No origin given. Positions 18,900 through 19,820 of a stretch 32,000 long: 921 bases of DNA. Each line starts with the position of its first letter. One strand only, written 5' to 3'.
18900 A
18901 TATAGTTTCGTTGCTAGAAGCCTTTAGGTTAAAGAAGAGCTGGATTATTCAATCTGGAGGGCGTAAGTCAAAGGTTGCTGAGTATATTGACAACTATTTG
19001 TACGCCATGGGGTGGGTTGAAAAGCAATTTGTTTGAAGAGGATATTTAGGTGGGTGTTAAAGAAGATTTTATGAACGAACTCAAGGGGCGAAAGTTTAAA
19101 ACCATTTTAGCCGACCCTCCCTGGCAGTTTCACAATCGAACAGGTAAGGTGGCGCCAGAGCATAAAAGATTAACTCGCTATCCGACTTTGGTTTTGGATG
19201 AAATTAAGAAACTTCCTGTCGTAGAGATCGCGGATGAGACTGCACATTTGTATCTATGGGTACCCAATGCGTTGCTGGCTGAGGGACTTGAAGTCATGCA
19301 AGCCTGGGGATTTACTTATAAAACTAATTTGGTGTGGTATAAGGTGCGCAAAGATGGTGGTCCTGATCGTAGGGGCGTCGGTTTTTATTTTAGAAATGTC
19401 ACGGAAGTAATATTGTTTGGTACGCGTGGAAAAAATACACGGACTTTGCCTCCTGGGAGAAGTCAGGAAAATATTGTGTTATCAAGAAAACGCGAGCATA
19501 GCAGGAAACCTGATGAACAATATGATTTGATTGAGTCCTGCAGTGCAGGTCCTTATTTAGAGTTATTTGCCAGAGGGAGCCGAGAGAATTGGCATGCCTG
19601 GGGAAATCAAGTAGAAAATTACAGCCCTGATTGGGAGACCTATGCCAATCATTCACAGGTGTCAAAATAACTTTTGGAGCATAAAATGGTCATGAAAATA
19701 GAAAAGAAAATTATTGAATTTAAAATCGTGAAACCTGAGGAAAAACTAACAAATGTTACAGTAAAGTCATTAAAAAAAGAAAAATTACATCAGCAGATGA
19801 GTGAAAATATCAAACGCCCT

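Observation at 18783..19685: Restriction-modification remnant inserted exactly in the junction of the split B12-dependent ribonucleotide reductase (nrdJa | R' - M | nrdJb)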

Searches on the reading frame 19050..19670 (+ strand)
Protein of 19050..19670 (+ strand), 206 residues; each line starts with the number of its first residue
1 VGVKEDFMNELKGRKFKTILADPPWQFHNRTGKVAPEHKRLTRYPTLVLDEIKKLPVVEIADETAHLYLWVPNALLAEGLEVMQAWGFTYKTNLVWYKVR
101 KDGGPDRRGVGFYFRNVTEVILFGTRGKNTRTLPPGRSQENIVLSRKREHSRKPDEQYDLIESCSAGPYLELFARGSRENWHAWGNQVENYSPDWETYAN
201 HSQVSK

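Call 4: search_protein_families(library=pfam, proteins=[window:19050-19670:+], max_evalue=1)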
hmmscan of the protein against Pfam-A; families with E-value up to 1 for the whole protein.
window:19050-19670:+ (206 aa): 1 family
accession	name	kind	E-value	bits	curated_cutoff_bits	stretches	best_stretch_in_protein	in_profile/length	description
PF05063.20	MT-A70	-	1.4e-32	113.4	23.9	1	16-187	1-172/172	MT-A70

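Call 5: search_protein_families(library=ncbifam, proteins=[window:19050-19670:+], max_evalue=1)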
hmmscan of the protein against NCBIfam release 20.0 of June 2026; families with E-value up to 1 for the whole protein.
window:19050-19670:+ (206 aa): 1 family
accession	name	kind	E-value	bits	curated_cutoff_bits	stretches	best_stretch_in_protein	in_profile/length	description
NF005098.0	PRK06526.1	subfamily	0.17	11.3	296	1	30-67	157-191/266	transposase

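Call 10: find_encoding_contigs(protein=window:19050-19670:+, flank=6000, max_places=10)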
Protein window:19050-19670:+ (206 aa): no gene with exactly this product is on record in the collection.

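Call 11: find_homologous_proteins(query=window:19050-19670:+)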
Query window:19050-19670:+ (206 aa): 8000 proteins with E <= 0.001 among 8000 candidates; the best 120 are listed.
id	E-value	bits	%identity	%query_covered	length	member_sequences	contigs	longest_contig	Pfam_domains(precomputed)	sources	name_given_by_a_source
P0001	2.7e-135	467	100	97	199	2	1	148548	PF05063.21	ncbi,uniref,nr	ncbi:MT-A70 family methyltransferase [Fastidiosibacter lacustris]|uniref:MT-A70 family methyltransfe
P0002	4.8e-131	453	96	97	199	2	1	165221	PF05063.21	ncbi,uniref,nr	ncbi:MT-A70 family methyltransferase [Caedibacter taeniospiralis]|uniref:MT-A70 family methyltransfe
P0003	4.7e-119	413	83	99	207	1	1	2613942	PF05063.21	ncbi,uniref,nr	ncbi:MT-A70 family methyltransferase [Cysteiniphilum sp. QT6929]|uniref:MT-A70 family methyltransfer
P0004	7.1e-115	400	80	99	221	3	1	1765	PF05063.21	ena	-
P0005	1.7e-114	399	78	99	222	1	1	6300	PF05063.21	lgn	-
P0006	2.3e-114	398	78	99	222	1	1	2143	PF05063.21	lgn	-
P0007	4.8e-114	397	80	99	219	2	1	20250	PF05063.21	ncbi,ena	-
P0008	9.6e-114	396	78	98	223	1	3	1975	PF05063.21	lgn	-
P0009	4.1e-113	394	79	98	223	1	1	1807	PF05063.21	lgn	-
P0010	1.1e-112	393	79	100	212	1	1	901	PF05063.21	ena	-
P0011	4.0e-112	391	76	100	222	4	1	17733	PF05063.21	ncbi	-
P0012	7.1e-112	390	78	99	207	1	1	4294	PF05063.21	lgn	-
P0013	8.5e-112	390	78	99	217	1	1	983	PF05063.21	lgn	-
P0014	1.2e-111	389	78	99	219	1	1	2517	PF05063.21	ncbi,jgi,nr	ncbi:MAG: MT-A70 family methyltransferase [Spirochaetota bacterium]|nr:MT-A70 family methyltransfera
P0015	1.3e-111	389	78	99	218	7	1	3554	PF05063.21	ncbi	-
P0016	2.1e-111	388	76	99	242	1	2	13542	PF05063.21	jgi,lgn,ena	-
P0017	2.7e-111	388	77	100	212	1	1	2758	PF05063.21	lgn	-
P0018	2.9e-111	388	80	98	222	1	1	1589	PF05063.21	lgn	-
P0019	3.5e-111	388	80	98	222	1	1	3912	PF05063.21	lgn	-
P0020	3.5e-111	388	77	100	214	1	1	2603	PF05063.21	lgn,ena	-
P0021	3.6e-111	388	76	99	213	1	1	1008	PF05063.21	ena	-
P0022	3.7e-111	388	77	100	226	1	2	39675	PF05063.21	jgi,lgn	-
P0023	4.3e-111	387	78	99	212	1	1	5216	PF05063.21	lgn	-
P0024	4.5e-111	387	76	99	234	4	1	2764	PF05063.21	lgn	-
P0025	5.1e-111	387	76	100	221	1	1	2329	PF05063.21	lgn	-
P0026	5.8e-111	387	77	99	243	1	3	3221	PF05063.21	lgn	-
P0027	6.3e-111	387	78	99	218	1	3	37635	PF05063.21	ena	-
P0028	7.3e-111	387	77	100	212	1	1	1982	PF05063.21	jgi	jgi:N6-adenosine-specific RNA methylase IME4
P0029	7.8e-111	387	76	100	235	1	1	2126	PF05063.21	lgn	-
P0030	8.8e-111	386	77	99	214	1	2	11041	PF05063.21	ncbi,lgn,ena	-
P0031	9.1e-111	386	78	100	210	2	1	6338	PF05063.21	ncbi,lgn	-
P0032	1.0e-110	386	76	99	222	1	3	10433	PF05063.21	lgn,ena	-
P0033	1.1e-110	386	76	99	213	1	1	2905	PF05063.21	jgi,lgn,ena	-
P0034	1.3e-110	386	78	99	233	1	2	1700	PF05063.21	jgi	jgi:N6-adenosine-specific RNA methylase IME4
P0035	1.8e-110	385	77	100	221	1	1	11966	PF05063.21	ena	-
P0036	2.1e-110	385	77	100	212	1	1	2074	PF05063.21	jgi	-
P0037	2.1e-110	385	76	99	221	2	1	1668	PF05063.21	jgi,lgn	-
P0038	2.4e-110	385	77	100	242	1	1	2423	PF05063.21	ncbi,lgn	-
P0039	2.5e-110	385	80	97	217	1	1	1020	PF05063.21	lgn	-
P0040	2.6e-110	385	76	99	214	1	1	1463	PF05063.21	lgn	-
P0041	2.6e-110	385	76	99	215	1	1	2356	PF05063.21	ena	-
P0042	2.7e-110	385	77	98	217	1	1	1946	PF05063.21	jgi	jgi:N6-adenosine-specific RNA methylase IME4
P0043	3.0e-110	385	79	99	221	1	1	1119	PF05063.21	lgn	-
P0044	3.2e-110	385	77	99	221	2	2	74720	PF05063.21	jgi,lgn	jgi:N6-adenosine-specific RNA methylase IME4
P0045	3.3e-110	385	76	100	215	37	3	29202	PF05063.21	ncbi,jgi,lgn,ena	jgi:N6-adenosine-specific RNA methylase IME4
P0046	3.3e-110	385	77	98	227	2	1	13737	PF05063.21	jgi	jgi:N6-adenosine-specific RNA methylase IME4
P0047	3.4e-110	384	77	98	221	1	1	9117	PF05063.21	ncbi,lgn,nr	ncbi:MAG: MT-A70 family methyltransferase [Methylomonas sp.]|nr:MT-A70 family methyltransferase [Met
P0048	3.4e-110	384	79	96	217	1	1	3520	PF05063.21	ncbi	-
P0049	3.4e-110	384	76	99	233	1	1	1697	PF05063.21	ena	-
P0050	3.7e-110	384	77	99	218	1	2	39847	PF05063.21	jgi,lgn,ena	-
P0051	3.9e-110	384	78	97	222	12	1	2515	PF05063.21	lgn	-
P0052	4.8e-110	384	78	99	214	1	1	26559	PF05063.21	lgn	-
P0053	5.1e-110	384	76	99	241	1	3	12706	PF05063.21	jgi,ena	-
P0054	5.3e-110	384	78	100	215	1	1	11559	PF05063.21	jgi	jgi:N6-adenosine-specific RNA methylase IME4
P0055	5.3e-110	384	76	100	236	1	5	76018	PF05063.21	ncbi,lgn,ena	-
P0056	5.8e-110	384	78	98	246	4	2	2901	PF05063.21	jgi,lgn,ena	-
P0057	6.1e-110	384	78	99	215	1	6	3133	PF05063.21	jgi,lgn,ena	-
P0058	6.4e-110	384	74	100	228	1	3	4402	PF05063.21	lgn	-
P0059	6.4e-110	384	78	99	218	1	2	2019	PF05063.21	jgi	-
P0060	6.5e-110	384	78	100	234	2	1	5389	PF05063.21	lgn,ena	-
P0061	6.9e-110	383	79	97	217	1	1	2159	PF05063.21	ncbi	-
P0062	7.8e-110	383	78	100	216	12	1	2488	PF05063.21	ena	-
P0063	7.8e-110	383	78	97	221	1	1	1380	PF05063.21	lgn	-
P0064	8.2e-110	383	76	99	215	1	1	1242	PF05063.21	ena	-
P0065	9.4e-110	383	78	99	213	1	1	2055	PF05063.21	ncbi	-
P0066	9.6e-110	383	78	100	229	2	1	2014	PF05063.21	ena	-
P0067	1.0e-109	383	75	98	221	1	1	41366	PF05063.21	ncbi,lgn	-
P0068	1.1e-109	383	77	99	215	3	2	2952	PF05063.21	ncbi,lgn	-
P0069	1.2e-109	383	78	98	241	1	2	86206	PF05063.21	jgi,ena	jgi:N6-adenosine-specific RNA methylase IME4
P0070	1.3e-109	383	78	97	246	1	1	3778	PF05063.21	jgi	jgi:N6-adenosine-specific RNA methylase IME4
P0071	1.5e-109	382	78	98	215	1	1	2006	PF05063.21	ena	-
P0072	1.5e-109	382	78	99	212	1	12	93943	PF05063.21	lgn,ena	-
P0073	1.6e-109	382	78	99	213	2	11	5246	PF05063.21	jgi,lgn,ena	-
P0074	1.8e-109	382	77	99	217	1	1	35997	PF05063.21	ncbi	ncbi:MT-A70 family methyltransferase [Hydrogenimonas sp.]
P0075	2.0e-109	382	76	99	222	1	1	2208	PF05063.21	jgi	jgi:N6-adenosine-specific RNA methylase IME4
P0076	2.1e-109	382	79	97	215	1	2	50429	PF05063.21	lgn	-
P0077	2.2e-109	382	79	98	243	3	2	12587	PF05063.21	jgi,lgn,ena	-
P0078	2.3e-109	382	76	100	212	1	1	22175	PF05063.21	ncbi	-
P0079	2.5e-109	382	76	99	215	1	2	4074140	PF05063.21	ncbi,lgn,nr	ncbi:S-adenosylmethionine-binding protein [Ectothiorhodospiraceae bacterium BW-2]|nr:S-adenosylmethi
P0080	2.5e-109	382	77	100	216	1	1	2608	PF05063.21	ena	-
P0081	3.0e-109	381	78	99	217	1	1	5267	PF05063.21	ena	-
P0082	3.1e-109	381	78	99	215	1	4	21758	PF05063.21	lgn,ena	-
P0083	3.6e-109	381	78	98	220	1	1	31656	PF05063.21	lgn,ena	-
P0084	3.8e-109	381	78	99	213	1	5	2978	PF05063.21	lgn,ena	-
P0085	4.2e-109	381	76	100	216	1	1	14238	PF05063.21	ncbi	-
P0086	5.6e-109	381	78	97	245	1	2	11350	PF05063.21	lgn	-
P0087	5.8e-109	380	76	99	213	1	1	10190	PF05063.21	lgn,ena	-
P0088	5.9e-109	380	78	99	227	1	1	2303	PF05063.21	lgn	-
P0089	6.9e-109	380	77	97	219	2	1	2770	PF05063.21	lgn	-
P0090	7.5e-109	380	77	100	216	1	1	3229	PF05063.21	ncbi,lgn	-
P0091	7.9e-109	380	76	100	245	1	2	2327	PF05063.21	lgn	-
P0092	8.7e-109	380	76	100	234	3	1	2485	PF05063.21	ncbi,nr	ncbi:MAG: S-adenosylmethionine-binding protein [Bacteroidetes bacterium]|nr:S-adenosylmethionine-bin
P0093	9.0e-109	380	77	99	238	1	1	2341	PF05063.21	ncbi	-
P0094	9.0e-109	380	77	100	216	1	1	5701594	PF05063.21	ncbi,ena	-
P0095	1.0e-108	380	77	100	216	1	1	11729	PF05063.21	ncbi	-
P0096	1.0e-108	380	77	100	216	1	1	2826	PF05063.21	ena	-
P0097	1.0e-108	380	75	99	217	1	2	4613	PF05063.21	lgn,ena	-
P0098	1.0e-108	380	76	99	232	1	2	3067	PF05063.21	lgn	-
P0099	1.0e-108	380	75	99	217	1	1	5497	PF05063.21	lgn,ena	-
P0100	1.0e-108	380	75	99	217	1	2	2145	PF05063.21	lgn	-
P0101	1.2e-108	379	76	99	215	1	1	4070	PF05063.21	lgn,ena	-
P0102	1.3e-108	379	76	100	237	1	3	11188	PF05063.21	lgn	-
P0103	1.5e-108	379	76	99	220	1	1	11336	PF05063.21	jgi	jgi:N6-adenosine-specific RNA methylase IME4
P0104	1.6e-108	379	76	100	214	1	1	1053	PF05063.21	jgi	jgi:N6-adenosine-specific RNA methylase IME4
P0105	1.6e-108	379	78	97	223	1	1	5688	PF05063.21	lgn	-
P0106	1.7e-108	379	76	99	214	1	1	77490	PF05063.21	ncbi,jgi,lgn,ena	-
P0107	1.7e-108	379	75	99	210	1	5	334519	PF05063.21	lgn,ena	-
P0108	1.7e-108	379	77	100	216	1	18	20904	PF05063.21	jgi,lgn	jgi:N6-adenosine-specific RNA methylase IME4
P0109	2.0e-108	379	76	100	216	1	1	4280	PF05063.21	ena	-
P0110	2.0e-108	379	75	99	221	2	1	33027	PF05063.21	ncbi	-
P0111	2.1e-108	379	76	99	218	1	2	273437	PF05063.21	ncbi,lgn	ncbi:MAG: MT-A70 family methyltransferase [Steroidobacteraceae bacterium]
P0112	2.4e-108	378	75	100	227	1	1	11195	PF05063.21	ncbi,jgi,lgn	jgi:N6-adenosine-specific RNA methylase IME4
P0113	2.5e-108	378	75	100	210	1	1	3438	PF05063.21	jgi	-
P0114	2.6e-108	378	76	100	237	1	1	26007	PF05063.21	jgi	jgi:N6-adenosine-specific RNA methylase IME4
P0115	2.6e-108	378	76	99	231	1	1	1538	PF05063.21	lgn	-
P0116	2.7e-108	378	74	100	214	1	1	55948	PF05063.21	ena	-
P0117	2.9e-108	378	77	99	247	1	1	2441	PF05063.21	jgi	jgi:N6-adenosine-specific RNA methylase IME4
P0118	3.1e-108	378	79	97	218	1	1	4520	PF05063.21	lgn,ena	-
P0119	3.4e-108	378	76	100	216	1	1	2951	PF05063.21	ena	-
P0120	3.8e-108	378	75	99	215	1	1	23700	PF05063.21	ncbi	-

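Call 12: find_encoding_contigs(protein=P0002, flank=6000, max_places=3)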
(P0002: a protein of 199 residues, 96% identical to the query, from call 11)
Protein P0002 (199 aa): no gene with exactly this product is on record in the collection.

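Call 13: find_encoding_contigs(protein=P0003, flank=6000, max_places=3)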
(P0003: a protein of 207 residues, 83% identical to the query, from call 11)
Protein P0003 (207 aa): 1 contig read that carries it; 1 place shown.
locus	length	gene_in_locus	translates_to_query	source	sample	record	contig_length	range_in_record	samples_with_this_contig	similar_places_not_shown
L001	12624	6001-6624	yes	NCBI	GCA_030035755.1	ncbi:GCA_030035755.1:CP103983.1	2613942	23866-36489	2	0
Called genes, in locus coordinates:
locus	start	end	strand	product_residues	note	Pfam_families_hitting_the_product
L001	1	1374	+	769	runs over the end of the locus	-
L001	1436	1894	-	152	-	PF02556:SecB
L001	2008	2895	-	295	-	PF01513:NAD_kinase, PF20143:NAD_kinase_C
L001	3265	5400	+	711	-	PF00317:Ribonuc_red_lgN (weak), PF02867:Ribonuc_red_lgC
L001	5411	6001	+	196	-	PF09195:Endonuc-BglII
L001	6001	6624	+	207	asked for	PF05063:MT-A70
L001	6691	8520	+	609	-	PF01048:PNP_UDP_1, PF00135:COesterase (weak), PF07859:Abhydrolase_3, PF20434:BD-FAE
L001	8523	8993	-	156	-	PF07879:PHB_acc_N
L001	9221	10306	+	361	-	PF00091:Tubulin, PF12327:FtsZ_C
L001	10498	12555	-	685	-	PF27750:SAM_AAE17_18 (faint), PF16177:ACAS_N (weak), PF00501:AMP-binding, PF13193:AMP-binding_C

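Call 14: find_encoding_contigs(protein=P0079, flank=5000, max_places=3)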
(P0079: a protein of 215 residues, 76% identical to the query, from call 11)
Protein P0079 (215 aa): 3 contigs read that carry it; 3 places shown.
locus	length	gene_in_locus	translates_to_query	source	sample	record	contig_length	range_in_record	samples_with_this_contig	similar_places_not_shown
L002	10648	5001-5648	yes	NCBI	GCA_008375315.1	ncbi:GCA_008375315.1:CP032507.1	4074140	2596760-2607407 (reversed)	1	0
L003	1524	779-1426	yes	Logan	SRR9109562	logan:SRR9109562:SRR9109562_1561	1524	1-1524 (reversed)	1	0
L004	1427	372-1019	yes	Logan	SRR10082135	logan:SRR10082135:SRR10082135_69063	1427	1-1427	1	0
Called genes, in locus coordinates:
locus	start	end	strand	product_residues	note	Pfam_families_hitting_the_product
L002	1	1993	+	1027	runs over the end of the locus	PF00989:PAS (faint), PF08448:PAS_4, PF13426:PAS_9, PF01590:GAF (weak), PF00512:HisKA, PF02518:HATPase_c, PF00072:Response_reg, PF01627:Hpt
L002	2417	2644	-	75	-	-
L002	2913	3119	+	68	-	-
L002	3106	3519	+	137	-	PF01850:PIN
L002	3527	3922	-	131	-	PF03781:FGE-sulfatase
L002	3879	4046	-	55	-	-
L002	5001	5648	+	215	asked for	PF05063:MT-A70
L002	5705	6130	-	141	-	PF00565:SNase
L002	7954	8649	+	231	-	-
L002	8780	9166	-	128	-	-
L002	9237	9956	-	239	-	PF02602:HEM4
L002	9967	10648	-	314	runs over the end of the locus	PF01379:Porphobil_deam, PF03900:Porphobil_deamC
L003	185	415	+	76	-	PF09195:Endonuc-BglII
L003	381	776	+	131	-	PF09195:Endonuc-BglII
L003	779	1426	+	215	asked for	PF05063:MT-A70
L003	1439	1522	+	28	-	?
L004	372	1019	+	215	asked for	PF05063:MT-A70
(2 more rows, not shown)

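Call 26: search_solved_structures(query=L001:5411-5998:+, max_evalue=10, show_alignments=2)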
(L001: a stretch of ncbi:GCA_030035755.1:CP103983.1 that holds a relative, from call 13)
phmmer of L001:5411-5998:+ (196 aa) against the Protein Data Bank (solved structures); distinct sequences matched with E-value up to 10: 4.
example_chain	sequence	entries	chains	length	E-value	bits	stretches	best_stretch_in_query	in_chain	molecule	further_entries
1rif_A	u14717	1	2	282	0.0074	19.5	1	54-127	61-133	DNA helicase uvsW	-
2oca_A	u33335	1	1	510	0.02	18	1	54-127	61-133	ATP-dependent DNA helicase uvsW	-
2k4j_A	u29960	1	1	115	0.63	13.1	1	63-118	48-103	Putative TRANSCRIPTIONAL REGULATOR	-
8th8_Q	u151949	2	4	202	0.89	12.7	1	109-152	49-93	Calmodulin 7-2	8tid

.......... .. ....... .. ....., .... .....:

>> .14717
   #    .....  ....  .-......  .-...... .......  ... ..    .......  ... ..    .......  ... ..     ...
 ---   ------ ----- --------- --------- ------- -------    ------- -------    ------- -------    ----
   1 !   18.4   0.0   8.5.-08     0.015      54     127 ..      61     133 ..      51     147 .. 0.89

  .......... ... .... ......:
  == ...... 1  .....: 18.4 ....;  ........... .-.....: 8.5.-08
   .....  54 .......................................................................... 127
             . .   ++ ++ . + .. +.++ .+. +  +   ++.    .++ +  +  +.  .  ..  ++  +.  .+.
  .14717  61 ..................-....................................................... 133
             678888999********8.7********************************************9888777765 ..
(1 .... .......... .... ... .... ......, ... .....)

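Call 27: search_solved_structures(query=window:19050-19667:+, max_evalue=0.01)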
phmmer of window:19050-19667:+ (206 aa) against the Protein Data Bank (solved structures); distinct sequences matched with E-value up to 0.01: 35.
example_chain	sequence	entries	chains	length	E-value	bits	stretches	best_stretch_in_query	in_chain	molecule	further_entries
7f4r_A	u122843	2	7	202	2.4e-20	76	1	12-187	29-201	MT-a70 family protein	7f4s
7f4l_C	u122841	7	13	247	4.5e-20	75.1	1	12-187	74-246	MT-a70 family protein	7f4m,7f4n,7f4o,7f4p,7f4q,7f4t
7yi8_B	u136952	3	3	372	9.6e-20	74.1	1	12-187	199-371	MT-a70 family protein | mRNA m(6)A methyltransferase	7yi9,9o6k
8xyl_A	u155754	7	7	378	9.9e-20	74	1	12-187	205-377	MT-a70 family protein | mRNA m(6)A methyltransferase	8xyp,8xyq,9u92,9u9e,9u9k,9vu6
8xyx_A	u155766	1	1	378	1.3e-18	70.4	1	12-187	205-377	MT-a70 family protein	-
9g4u_A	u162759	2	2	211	5.1e-16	61.9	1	15-190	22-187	N6-adenosine-methyltransferase catalytic subunit | N(6)-adenosine-methyltransferase catalytic subunit METTL3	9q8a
5il0_A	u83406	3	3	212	5.1e-16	61.9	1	15-190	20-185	METTL3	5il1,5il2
9g4w_A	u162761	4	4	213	5.3e-16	61.8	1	15-190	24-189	N6-adenosine-methyltransferase catalytic subunit | N(6)-adenosine-methyltransferase catalytic subunit METTL3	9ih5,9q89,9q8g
9g4s_A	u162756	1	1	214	5.3e-16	61.8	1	15-190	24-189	N6-adenosine-methyltransferase catalytic subunit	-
8bn8_AAA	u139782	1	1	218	5.7e-16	61.7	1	15-190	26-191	N6-adenosine-methyltransferase catalytic subunit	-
9r8z_A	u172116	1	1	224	6.3e-16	61.6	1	15-190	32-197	N(6)-adenosine-methyltransferase catalytic subunit METTL3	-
5k7m_A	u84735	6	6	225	6.4e-16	61.6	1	15-190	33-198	N6-adenosine-methyltransferase 70 kDa subunit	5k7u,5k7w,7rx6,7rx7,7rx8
5l6d_A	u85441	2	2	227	6.6e-16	61.5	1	15-190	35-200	N6-adenosine-methyltransferase 70 kDa subunit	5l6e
29vd_A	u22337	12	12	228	6.7e-16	61.5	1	15-190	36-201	N6-adenosine-methyltransferase catalytic subunit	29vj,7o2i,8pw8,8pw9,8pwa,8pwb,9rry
7acd_A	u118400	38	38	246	8.5e-16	61.2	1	15-190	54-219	N6-adenosine-methyltransferase catalytic subunit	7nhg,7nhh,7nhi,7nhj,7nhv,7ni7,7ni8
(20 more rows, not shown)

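Call 29: search_protein_families(library=pfam, proteins=[L001:5411-5998:+], max_evalue=0.01)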
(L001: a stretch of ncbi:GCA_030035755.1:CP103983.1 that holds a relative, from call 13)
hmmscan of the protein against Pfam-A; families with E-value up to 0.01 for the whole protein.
L001:5411-5998:+ (196 aa): 1 family
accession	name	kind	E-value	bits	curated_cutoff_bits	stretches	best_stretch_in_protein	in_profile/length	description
PF09195.17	Endonuc-BglII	-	2.1e-44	151.6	26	1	21-188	1-163/163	Restriction endonuclease BglII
